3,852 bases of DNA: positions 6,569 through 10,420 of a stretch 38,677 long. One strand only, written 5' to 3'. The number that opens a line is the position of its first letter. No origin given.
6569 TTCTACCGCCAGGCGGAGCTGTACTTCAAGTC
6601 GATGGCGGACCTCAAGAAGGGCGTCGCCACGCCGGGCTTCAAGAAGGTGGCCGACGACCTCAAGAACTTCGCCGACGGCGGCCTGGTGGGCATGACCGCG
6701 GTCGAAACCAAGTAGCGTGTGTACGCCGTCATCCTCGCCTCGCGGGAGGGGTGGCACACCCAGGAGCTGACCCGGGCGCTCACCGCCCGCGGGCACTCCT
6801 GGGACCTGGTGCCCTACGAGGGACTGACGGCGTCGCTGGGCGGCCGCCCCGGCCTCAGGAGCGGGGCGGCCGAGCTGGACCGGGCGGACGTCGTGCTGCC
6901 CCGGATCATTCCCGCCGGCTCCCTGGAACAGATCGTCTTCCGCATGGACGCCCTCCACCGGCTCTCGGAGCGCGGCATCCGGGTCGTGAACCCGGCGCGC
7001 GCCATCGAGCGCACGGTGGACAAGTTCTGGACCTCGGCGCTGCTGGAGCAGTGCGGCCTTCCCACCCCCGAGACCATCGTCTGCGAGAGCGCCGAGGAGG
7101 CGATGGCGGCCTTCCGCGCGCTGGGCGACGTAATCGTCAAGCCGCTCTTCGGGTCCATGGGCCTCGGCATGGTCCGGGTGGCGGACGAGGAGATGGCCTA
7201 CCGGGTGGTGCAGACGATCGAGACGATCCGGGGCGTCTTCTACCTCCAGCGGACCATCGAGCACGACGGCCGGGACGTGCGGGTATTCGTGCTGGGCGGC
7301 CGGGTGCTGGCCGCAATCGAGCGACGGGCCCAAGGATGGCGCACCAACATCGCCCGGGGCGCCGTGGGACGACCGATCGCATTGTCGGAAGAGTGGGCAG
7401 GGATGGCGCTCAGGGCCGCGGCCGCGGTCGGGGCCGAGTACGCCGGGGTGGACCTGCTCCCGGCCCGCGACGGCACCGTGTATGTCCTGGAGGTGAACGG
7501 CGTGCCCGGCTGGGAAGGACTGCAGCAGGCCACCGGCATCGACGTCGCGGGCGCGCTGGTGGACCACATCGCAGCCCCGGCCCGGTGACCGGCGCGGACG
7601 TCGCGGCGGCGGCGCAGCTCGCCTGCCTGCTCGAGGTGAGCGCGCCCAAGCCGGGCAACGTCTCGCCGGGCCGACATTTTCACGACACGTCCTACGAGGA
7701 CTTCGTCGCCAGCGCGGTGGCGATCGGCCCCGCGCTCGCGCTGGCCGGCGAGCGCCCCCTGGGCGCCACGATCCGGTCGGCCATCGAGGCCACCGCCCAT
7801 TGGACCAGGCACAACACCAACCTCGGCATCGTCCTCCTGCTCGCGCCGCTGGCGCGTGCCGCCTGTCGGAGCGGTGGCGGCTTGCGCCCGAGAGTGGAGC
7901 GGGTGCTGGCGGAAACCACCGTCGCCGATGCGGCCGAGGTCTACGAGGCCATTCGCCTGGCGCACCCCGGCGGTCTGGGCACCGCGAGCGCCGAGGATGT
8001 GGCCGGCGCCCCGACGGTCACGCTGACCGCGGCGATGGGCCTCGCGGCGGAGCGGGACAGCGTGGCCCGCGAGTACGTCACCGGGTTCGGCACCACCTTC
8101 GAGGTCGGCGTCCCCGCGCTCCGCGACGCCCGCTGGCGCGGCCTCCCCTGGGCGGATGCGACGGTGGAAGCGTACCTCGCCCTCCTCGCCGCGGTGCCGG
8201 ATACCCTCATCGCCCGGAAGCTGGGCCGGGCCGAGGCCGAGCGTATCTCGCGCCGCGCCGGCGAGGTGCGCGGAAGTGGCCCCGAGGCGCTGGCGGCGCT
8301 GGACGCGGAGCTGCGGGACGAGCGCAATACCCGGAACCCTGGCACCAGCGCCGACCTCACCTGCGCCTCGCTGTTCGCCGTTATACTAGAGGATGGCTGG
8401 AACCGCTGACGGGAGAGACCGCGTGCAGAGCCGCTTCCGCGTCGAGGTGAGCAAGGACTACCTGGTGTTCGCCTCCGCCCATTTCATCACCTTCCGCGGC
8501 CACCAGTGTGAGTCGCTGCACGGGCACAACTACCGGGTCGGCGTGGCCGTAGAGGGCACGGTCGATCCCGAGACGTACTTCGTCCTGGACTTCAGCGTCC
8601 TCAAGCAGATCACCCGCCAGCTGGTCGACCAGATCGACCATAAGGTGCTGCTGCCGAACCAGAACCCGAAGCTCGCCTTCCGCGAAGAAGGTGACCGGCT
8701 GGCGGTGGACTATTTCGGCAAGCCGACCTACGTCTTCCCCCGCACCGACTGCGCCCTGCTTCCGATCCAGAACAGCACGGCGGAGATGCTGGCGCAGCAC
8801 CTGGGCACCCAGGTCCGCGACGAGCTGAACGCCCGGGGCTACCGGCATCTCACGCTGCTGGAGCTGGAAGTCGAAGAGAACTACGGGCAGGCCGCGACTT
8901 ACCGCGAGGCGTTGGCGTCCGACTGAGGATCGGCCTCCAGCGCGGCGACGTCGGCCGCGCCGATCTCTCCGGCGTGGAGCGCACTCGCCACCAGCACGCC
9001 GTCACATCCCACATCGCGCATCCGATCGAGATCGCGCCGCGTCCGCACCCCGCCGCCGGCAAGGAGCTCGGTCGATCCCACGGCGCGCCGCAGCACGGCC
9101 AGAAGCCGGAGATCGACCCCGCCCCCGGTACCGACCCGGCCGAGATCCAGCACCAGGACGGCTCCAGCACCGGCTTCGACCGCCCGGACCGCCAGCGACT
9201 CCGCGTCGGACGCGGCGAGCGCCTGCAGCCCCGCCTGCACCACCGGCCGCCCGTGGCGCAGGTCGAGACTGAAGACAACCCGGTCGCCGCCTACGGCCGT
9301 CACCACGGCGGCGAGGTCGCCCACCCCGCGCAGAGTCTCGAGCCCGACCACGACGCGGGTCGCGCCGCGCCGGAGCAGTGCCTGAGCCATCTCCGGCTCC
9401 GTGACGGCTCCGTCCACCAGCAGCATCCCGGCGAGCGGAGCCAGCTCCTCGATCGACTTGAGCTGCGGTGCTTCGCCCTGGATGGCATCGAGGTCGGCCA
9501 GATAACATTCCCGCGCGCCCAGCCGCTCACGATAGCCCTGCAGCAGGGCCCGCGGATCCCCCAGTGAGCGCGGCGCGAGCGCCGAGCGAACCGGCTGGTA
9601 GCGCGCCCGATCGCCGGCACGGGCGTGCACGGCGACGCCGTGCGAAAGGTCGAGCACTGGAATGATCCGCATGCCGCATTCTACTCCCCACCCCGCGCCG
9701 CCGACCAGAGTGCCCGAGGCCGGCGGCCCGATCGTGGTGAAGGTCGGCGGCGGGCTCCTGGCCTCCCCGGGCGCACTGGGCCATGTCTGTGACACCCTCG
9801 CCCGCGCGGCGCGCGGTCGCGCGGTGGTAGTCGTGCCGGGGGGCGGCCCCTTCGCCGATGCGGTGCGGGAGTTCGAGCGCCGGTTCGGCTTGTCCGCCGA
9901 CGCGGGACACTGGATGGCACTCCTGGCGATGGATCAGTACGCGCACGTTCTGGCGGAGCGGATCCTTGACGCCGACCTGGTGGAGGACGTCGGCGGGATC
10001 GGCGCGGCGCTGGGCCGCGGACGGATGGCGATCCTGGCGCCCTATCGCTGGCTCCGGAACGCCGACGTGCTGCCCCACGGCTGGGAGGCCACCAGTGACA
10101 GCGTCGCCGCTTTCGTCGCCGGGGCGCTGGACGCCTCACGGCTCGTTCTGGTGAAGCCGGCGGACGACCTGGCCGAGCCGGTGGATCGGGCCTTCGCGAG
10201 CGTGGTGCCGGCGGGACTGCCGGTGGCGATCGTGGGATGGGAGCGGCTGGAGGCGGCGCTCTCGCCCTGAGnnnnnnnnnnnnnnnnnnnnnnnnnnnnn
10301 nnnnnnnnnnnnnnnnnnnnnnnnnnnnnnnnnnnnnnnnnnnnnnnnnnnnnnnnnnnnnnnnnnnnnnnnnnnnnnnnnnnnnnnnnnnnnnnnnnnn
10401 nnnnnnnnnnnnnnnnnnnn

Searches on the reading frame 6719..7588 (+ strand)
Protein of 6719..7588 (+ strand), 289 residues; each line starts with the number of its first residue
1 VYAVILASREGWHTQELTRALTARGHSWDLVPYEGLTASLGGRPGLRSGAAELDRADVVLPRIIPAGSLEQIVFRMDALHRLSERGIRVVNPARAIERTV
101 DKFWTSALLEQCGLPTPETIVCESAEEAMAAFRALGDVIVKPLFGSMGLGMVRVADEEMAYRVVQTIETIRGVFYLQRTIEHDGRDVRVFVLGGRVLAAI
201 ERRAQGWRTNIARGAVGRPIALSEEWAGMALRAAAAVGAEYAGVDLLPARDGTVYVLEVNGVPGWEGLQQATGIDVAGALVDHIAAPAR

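Call 62: search_protein_families(library=pfam, proteins=[window:6719-7588:+], max_evalue=0.001)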
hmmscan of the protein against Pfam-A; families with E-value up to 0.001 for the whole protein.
window:6719-7588:+ (289 aa): 6 families
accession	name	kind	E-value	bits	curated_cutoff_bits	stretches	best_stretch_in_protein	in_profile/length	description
PF08443.16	RimK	-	7e-33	114.3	21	1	100-284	2-188/188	RimK-like ATP-grasp domain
PF02955.21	GSH-S_ATP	-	5.1e-11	42.8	23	1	116-246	12-151/175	Prokaryotic glutathione synthetase, ATP-grasp domain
PF14397.11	ATPgrasp_ST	-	9.4e-09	35.3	31.4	1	85-157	5-82/278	Sugar-transfer associated ATP-grasp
PF18030.7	Rimk_N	-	7.9e-07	29.7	26.4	1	3-96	3-94/94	RimK PreATP-grasp domain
PF02655.19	ATP-grasp_3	-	1.7e-06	28.7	23.2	1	101-260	3-154/160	ATP-grasp domain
PF14398.11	ATPgrasp_YheCD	-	2.8e-06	27.2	26.8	0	117-165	30-78/255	YheC/D like ATP-grasp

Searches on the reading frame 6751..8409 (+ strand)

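Call 63: search_protein_families(library=pfam, proteins=[window:6751-8409:+], max_evalue=0.001)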
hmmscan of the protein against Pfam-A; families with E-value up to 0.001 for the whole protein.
window:6751-8409:+ (552 aa): 1 family
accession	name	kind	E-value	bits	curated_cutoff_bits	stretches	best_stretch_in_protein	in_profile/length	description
PF01874.21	CitG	-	2.8e-70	237.6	27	1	285-543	1-283/284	ATP:dephospho-CoA triphosphoribosyl transferase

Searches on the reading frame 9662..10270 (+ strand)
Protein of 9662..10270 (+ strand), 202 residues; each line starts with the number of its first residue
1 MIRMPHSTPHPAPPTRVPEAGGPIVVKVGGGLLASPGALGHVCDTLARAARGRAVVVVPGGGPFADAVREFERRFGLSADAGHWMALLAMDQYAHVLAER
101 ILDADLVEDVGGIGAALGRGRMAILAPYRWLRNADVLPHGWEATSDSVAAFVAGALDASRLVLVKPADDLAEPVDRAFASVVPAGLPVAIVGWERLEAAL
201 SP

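Call 63: search_protein_families(library=pfam, proteins=[window:9662-10270:+], max_evalue=0.001)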
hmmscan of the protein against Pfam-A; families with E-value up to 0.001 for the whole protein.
window:9662-10270:+ (202 aa): 1 family
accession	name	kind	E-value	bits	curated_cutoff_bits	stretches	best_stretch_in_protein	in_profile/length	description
PF00696.33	AA_kinase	-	2.1e-13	51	24.9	1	24-166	3-174/234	Amino acid kinase family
